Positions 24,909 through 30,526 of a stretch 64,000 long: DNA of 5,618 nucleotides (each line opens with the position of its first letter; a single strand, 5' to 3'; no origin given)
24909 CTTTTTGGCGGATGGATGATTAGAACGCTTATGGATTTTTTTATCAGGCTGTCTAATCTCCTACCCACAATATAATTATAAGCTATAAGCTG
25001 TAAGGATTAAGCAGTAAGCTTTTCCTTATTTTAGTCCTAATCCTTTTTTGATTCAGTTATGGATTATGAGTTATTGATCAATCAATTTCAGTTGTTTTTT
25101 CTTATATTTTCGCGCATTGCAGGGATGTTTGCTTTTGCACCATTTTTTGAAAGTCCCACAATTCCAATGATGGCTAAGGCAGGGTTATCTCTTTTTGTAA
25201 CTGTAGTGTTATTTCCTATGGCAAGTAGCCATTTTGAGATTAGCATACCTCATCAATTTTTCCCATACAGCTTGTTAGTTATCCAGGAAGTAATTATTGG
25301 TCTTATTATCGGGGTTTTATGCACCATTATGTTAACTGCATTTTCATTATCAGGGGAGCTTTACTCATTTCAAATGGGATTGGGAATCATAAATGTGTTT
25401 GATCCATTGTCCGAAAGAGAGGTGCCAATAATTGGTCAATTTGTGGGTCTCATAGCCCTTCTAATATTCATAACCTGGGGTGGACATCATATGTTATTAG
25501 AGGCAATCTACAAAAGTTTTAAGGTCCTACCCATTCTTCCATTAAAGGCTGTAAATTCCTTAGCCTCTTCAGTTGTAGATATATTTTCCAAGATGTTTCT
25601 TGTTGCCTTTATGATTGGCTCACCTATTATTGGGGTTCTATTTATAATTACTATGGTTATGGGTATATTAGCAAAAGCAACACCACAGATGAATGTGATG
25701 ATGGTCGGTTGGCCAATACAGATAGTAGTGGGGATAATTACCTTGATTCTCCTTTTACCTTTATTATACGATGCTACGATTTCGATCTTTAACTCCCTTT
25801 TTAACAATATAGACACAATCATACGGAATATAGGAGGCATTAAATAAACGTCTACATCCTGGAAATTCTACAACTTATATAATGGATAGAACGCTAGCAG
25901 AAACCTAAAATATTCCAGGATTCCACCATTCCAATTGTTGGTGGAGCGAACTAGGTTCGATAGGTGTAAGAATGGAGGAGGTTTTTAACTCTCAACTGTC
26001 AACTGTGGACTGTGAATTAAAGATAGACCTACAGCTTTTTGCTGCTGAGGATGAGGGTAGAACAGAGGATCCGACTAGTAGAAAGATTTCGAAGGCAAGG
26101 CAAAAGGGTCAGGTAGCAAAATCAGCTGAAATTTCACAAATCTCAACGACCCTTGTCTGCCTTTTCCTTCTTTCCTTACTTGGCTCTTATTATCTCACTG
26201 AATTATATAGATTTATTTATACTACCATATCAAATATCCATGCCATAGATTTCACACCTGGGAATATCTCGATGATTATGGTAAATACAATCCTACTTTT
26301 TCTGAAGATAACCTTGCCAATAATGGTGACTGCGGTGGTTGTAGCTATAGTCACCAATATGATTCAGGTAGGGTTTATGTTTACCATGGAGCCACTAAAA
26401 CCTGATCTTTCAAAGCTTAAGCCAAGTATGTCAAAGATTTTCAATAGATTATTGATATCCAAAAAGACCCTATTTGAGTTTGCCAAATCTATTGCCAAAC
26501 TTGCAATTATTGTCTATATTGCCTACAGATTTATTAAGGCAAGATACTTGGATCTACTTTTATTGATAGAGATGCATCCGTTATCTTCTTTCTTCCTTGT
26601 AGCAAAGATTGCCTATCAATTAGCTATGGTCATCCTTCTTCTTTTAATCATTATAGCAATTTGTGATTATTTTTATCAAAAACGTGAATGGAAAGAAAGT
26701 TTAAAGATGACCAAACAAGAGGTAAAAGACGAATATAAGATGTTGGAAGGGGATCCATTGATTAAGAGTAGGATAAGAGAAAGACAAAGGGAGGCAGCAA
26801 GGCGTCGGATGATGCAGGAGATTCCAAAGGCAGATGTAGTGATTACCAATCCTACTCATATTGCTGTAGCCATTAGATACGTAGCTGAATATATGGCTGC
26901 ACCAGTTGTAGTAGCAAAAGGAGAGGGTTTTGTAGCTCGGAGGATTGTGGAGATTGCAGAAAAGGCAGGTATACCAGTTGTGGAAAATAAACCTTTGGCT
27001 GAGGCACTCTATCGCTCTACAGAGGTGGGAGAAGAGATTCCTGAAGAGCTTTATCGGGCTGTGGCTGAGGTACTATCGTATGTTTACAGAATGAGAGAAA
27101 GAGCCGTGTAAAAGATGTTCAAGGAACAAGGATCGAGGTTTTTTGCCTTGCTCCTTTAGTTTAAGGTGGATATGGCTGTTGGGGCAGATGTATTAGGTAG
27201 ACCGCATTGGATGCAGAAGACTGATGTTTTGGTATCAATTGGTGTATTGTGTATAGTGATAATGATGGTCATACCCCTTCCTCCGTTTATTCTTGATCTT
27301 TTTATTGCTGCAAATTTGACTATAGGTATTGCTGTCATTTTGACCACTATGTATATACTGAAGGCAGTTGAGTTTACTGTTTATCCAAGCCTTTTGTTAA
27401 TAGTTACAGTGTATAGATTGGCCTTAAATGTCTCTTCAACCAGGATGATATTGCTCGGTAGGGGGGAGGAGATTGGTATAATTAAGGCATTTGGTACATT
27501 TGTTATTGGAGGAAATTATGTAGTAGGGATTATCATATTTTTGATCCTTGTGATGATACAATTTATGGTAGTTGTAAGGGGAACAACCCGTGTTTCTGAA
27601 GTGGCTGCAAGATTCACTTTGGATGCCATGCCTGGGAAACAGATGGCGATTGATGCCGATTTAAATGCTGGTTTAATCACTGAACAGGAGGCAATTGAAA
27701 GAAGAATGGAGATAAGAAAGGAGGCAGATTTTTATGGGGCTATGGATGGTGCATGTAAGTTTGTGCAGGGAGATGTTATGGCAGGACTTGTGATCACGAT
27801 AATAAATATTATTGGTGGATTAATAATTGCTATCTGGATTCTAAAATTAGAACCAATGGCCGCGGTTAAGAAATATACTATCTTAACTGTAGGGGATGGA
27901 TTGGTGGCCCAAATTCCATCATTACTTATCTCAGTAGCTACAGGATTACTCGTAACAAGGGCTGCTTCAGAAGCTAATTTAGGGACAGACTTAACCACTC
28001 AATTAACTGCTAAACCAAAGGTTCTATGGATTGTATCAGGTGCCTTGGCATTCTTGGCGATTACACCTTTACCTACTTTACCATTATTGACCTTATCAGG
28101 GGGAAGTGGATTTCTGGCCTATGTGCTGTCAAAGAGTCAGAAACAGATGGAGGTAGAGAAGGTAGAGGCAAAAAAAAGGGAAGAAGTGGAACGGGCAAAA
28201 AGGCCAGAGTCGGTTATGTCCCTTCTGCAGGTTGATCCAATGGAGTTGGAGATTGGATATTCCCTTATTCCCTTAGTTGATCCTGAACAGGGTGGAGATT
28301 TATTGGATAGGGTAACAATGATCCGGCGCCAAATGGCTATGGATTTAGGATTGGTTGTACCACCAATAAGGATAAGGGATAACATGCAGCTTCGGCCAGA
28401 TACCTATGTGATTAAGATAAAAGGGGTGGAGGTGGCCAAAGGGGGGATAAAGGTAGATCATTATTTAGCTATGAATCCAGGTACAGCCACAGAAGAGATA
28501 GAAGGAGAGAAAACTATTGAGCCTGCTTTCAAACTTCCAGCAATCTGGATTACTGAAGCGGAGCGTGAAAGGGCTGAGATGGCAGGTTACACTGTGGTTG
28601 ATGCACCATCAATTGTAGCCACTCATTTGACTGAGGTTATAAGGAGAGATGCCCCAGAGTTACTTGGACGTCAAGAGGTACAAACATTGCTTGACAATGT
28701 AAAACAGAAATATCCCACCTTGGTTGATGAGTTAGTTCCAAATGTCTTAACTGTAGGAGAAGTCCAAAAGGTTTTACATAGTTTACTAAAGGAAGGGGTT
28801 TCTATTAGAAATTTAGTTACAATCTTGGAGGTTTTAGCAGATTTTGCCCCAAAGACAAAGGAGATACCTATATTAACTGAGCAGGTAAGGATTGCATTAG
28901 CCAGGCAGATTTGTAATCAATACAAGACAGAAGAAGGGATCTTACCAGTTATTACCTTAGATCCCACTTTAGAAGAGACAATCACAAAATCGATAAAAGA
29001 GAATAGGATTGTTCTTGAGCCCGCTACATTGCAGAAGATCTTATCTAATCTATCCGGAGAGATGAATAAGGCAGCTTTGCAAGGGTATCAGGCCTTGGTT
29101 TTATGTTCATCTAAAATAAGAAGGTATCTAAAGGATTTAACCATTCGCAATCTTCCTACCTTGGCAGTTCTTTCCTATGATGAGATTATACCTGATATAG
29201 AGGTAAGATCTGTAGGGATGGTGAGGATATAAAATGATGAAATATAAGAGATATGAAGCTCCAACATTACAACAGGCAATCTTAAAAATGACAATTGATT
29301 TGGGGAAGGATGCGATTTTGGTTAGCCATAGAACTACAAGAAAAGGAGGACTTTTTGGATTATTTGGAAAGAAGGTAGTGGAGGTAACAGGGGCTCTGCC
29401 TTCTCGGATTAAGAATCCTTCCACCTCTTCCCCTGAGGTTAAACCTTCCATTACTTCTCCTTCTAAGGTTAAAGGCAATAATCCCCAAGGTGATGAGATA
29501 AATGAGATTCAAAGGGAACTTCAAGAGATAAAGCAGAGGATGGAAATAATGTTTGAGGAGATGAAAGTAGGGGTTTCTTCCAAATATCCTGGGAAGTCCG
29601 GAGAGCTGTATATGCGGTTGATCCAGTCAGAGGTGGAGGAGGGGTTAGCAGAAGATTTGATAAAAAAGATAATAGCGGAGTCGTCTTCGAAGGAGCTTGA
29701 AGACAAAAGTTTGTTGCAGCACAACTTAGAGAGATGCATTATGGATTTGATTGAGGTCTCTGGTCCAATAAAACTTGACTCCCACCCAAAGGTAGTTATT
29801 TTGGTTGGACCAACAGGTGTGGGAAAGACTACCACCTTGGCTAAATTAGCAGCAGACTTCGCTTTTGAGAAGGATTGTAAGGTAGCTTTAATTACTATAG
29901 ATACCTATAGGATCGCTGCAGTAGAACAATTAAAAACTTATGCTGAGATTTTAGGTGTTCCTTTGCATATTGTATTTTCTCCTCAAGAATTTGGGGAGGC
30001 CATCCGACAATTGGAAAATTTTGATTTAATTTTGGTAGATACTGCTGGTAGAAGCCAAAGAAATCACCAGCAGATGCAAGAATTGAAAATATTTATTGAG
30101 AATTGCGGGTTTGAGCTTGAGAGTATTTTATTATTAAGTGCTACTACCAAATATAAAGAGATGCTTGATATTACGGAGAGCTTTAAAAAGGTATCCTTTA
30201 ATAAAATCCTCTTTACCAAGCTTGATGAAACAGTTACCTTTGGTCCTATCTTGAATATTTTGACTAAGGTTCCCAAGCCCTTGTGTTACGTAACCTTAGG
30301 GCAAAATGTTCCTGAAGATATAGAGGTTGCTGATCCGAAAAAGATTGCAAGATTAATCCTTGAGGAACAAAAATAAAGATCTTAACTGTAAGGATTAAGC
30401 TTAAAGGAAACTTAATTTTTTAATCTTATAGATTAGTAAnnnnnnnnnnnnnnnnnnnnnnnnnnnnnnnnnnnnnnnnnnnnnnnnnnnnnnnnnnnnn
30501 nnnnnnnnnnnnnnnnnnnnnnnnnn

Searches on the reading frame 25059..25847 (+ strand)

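Call 9: search_protein_families(library=pfam, proteins=[window:25059-25847:+], max_evalue=0.001)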
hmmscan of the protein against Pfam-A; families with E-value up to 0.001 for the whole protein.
window:25059-25847:+ (262 aa): 1 family
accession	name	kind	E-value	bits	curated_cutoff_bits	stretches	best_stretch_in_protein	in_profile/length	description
PF01311.25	Bac_export_1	-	7.6e-65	219.2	27.8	1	11-245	2-228/230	Bacterial export proteins, family 1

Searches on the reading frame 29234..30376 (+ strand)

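Call 17: search_protein_families(library=pfam, proteins=[window:29234-30376:+], max_evalue=0.001)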
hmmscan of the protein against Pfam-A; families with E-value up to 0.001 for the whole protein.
window:29234-30376:+ (380 aa): 9 families
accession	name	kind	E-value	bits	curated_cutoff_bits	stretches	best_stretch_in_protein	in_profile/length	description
PF00448.28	SRP54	-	3.8e-45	154.4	22.7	1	185-376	1-195/196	SRP54-type protein, GTPase domain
PF25199.1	nSTAND_NTPase5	-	7.9e-06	26.2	34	1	182-225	38-81/145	Novel STAND NTPase 5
PF13401.12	AAA_22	-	6e-05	23.8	27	1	183-288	3-108/130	AAA domain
PF20720.3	nSTAND3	-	7.8e-05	22.9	27.2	1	186-222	18-46/155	Novel STAND NTPase 3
PF04851.21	ResIII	-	8.4e-05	23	22.5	0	182-226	20-64/164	Type III restriction enzyme, res subunit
PF13479.12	AAA_24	-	0.00024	21.5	27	0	185-274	2-76/195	AAA domain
PF00270.35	DEAD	-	0.00034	20.8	26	0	186-288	15-122/167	DEAD/DEAH box helicase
PF13173.12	AAA_14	-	0.00037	20.9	27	0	185-234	2-49/129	AAA domain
PF06414.18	Zeta_toxin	-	0.00087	19.2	22.3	0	182-226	13-55/199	Zeta toxin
